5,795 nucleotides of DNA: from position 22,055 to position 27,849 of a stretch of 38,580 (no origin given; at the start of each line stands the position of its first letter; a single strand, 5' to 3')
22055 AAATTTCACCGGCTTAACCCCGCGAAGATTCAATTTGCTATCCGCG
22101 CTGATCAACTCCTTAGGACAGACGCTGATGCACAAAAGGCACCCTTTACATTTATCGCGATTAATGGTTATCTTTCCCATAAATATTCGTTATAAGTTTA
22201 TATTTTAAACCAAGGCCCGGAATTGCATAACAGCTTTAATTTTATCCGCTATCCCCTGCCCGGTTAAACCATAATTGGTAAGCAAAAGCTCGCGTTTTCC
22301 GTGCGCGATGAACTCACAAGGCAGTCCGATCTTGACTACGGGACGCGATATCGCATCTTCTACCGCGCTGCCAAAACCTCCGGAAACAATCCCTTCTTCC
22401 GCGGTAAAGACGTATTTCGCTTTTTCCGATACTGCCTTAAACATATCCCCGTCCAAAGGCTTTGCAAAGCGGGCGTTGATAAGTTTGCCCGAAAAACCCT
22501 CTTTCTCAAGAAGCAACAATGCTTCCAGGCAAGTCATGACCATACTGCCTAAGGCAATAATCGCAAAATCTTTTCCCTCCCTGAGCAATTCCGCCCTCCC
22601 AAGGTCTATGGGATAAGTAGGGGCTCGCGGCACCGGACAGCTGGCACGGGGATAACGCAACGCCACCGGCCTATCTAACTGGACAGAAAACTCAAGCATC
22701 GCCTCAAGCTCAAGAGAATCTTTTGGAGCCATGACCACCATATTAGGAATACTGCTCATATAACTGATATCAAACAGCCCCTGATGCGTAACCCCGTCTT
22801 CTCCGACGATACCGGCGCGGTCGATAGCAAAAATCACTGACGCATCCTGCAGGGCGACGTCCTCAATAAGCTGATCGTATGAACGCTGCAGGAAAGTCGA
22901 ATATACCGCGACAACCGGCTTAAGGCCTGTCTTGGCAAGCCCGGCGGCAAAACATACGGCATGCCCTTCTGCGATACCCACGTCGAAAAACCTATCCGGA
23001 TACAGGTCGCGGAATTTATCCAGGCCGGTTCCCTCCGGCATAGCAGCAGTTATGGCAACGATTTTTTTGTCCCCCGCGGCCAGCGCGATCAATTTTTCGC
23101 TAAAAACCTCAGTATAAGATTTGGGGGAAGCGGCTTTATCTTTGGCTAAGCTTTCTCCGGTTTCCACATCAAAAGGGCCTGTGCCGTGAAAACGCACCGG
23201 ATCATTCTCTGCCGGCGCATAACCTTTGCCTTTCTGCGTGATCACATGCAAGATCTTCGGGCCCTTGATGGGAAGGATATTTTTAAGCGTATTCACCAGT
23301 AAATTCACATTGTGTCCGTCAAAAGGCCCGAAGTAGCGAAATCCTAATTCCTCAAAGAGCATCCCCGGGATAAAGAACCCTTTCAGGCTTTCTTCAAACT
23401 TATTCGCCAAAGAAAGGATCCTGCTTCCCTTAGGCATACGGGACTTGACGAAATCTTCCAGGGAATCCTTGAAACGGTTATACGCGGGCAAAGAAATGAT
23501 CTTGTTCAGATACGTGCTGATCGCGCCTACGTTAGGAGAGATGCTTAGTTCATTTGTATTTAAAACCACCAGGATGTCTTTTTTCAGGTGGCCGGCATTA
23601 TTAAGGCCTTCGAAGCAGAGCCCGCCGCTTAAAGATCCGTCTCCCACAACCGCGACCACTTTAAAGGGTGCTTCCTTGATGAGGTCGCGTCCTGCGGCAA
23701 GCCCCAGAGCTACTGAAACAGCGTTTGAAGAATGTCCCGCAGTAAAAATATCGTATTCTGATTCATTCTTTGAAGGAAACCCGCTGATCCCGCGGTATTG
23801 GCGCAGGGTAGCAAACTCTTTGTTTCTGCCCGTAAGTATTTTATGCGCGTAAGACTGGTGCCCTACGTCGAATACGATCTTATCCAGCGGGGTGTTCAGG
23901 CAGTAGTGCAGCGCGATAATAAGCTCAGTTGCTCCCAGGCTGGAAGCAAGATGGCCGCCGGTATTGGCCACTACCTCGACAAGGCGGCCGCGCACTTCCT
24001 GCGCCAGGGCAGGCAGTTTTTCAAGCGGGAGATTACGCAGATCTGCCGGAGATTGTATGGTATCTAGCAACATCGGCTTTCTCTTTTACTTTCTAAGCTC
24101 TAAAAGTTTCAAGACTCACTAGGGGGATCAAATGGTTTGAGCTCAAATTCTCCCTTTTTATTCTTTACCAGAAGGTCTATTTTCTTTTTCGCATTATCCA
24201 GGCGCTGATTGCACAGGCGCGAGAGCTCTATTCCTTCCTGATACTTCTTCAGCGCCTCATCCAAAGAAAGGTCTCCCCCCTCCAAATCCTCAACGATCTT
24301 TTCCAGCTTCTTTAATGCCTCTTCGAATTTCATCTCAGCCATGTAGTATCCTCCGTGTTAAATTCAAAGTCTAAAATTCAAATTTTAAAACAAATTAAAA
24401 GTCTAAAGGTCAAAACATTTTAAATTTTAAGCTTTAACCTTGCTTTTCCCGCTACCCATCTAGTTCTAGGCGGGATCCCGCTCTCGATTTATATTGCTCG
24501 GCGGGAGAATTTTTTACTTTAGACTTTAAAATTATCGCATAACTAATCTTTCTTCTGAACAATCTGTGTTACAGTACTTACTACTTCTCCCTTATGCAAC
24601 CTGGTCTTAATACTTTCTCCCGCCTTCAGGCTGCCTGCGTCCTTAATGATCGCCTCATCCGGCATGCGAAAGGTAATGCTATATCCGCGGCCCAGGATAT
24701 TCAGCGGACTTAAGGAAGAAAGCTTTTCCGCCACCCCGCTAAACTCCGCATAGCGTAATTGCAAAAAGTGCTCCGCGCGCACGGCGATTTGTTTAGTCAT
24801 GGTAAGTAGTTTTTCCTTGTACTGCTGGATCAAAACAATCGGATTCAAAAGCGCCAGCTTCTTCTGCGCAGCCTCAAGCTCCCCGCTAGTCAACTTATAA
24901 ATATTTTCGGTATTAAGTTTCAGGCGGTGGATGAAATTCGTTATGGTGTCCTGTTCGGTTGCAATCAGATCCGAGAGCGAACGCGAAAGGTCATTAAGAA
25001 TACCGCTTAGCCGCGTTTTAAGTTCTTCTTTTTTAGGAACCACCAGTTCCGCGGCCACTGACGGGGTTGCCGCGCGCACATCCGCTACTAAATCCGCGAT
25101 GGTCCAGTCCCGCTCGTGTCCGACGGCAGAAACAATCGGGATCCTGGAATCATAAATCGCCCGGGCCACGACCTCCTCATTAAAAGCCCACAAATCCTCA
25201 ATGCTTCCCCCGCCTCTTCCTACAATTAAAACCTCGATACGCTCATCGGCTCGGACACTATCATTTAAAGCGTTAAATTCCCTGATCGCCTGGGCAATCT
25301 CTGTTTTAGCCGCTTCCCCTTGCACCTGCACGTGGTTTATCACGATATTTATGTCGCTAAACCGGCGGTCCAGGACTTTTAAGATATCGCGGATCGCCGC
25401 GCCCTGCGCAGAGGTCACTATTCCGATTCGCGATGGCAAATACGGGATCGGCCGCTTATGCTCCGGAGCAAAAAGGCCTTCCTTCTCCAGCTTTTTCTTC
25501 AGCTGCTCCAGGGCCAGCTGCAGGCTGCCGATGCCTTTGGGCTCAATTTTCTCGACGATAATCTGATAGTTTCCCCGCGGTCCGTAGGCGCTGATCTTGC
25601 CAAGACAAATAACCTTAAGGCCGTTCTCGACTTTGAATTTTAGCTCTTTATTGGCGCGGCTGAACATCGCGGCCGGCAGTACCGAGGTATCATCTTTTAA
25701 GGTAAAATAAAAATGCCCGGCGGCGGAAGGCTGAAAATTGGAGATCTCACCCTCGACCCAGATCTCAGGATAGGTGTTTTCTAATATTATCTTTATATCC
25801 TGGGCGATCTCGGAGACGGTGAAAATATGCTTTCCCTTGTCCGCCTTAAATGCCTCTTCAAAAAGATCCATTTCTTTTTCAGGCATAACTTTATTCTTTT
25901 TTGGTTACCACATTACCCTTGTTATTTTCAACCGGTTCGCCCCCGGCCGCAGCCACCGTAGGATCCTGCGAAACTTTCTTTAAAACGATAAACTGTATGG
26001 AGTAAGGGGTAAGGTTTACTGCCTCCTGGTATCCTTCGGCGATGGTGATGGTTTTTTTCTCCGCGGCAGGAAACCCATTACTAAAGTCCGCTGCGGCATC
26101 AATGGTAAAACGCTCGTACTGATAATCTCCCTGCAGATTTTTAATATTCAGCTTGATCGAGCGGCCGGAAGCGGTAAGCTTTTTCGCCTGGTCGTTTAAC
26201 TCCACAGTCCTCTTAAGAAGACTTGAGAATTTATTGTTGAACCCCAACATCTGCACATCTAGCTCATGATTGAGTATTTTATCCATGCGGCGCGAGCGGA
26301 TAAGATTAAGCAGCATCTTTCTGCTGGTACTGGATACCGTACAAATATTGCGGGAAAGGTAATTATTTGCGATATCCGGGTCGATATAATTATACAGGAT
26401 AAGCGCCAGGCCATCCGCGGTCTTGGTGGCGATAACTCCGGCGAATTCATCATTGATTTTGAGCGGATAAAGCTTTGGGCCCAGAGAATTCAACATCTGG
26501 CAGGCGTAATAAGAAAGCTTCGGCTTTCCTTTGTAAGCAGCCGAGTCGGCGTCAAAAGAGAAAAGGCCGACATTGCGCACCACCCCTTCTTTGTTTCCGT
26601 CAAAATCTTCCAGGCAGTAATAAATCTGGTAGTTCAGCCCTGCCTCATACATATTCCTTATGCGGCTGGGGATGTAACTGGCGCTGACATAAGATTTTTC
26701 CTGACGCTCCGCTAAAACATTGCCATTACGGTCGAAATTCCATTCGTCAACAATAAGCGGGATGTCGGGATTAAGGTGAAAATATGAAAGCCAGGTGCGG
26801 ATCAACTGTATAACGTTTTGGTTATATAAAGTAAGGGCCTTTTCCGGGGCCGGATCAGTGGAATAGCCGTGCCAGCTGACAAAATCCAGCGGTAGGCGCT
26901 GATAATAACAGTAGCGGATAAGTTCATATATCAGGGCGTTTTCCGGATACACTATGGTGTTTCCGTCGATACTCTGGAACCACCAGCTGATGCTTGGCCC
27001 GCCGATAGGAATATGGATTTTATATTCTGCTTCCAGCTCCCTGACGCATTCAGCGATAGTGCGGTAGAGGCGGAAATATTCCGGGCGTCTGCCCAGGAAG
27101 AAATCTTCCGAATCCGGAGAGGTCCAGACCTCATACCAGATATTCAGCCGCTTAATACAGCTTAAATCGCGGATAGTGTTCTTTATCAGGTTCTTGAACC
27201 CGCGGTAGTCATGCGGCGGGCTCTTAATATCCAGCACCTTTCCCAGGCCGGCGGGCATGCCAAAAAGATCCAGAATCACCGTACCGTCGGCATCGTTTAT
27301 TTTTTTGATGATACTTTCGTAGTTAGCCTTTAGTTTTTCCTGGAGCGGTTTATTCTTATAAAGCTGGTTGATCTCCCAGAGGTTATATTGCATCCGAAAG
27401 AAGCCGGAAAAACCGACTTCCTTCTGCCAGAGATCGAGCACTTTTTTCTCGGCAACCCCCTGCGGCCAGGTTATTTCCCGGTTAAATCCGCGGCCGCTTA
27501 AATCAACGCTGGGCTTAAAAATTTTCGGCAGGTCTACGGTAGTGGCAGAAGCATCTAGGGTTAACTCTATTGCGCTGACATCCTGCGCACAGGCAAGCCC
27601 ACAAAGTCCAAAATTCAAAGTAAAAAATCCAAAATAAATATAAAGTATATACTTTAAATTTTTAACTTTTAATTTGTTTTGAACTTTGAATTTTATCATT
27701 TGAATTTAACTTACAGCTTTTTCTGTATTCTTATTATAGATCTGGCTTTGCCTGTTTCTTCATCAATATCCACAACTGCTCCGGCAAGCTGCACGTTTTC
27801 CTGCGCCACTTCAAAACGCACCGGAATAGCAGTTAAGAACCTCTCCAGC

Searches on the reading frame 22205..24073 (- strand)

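Call 61: search_protein_families(library=pfam, proteins=[window:22205-24073:-], max_evalue=0.001)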
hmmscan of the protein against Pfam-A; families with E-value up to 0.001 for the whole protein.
window:22205-24073:- (622 aa): 3 families
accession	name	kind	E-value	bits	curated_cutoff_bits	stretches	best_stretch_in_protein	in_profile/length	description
PF13292.11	DXP_synthase_N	-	9.8e-111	369.9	21.2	1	3-279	1-274/274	1-deoxy-D-xylulose-5-phosphate synthase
PF02779.29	Transket_pyr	-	1.7e-42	145.5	27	1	319-479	4-172/174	Transketolase, pyrimidine binding domain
PF02780.25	Transketolase_C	-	7.9e-25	87.6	25.9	1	492-608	1-124/124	Transketolase, C-terminal domain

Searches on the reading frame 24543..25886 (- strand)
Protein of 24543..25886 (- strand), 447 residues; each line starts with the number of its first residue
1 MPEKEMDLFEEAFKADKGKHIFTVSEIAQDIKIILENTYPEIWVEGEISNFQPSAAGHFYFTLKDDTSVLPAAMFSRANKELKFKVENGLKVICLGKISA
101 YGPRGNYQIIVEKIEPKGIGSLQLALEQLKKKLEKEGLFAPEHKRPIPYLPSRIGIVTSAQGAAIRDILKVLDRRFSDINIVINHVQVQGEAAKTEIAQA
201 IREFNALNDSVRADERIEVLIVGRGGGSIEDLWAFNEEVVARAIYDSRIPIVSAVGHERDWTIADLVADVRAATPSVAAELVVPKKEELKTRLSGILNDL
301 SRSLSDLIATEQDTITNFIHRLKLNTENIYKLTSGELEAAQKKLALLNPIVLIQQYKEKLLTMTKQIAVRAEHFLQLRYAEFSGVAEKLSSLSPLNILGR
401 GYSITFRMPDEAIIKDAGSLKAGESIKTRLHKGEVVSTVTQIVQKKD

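Call 62: search_protein_families(library=pfam, proteins=[window:24543-25886:-], max_evalue=0.001)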
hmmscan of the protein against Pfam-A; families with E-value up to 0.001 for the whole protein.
window:24543-25886:- (447 aa): 3 families
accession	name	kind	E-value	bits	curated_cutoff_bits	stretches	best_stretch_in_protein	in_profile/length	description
PF02601.20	Exonuc_VII_L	-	2.8e-90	303.4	35.9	1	138-437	1-314/315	Exonuclease VII, large subunit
PF13742.12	tRNA_anti_2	-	1.8e-29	102.3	27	1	22-115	1-95/95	OB-fold nucleic acid binding domain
PF01336.31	tRNA_anti-codon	-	3.1e-12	46.7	27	1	42-116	1-74/75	OB-fold nucleic acid binding domain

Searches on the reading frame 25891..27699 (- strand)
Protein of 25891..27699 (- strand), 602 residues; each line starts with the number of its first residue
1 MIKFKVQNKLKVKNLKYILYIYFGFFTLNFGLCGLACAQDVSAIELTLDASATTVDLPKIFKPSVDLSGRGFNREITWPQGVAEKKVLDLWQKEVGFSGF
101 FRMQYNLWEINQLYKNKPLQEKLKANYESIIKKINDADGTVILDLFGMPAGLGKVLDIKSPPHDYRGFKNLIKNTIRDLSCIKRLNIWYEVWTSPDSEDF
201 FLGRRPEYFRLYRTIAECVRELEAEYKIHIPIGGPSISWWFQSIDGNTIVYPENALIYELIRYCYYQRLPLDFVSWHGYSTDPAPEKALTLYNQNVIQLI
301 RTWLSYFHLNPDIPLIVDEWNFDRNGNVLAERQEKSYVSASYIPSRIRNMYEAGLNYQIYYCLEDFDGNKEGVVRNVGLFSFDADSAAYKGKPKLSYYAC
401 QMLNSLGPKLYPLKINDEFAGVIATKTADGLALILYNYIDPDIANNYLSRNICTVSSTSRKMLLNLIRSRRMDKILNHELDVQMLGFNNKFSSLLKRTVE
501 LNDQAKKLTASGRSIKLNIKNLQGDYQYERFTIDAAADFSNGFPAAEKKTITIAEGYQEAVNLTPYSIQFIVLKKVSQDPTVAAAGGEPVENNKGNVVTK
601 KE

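Call 62: search_protein_families(library=pfam, proteins=[window:25891-27699:-], max_evalue=0.001)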
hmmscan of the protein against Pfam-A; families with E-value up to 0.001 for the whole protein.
window:25891-27699:- (602 aa): 1 family
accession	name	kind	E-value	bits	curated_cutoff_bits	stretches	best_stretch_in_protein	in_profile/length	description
PF01229.23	Glyco_hydro_39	-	2.5e-14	53.4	26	1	161-437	120-383/472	Glycosyl hydrolases family 39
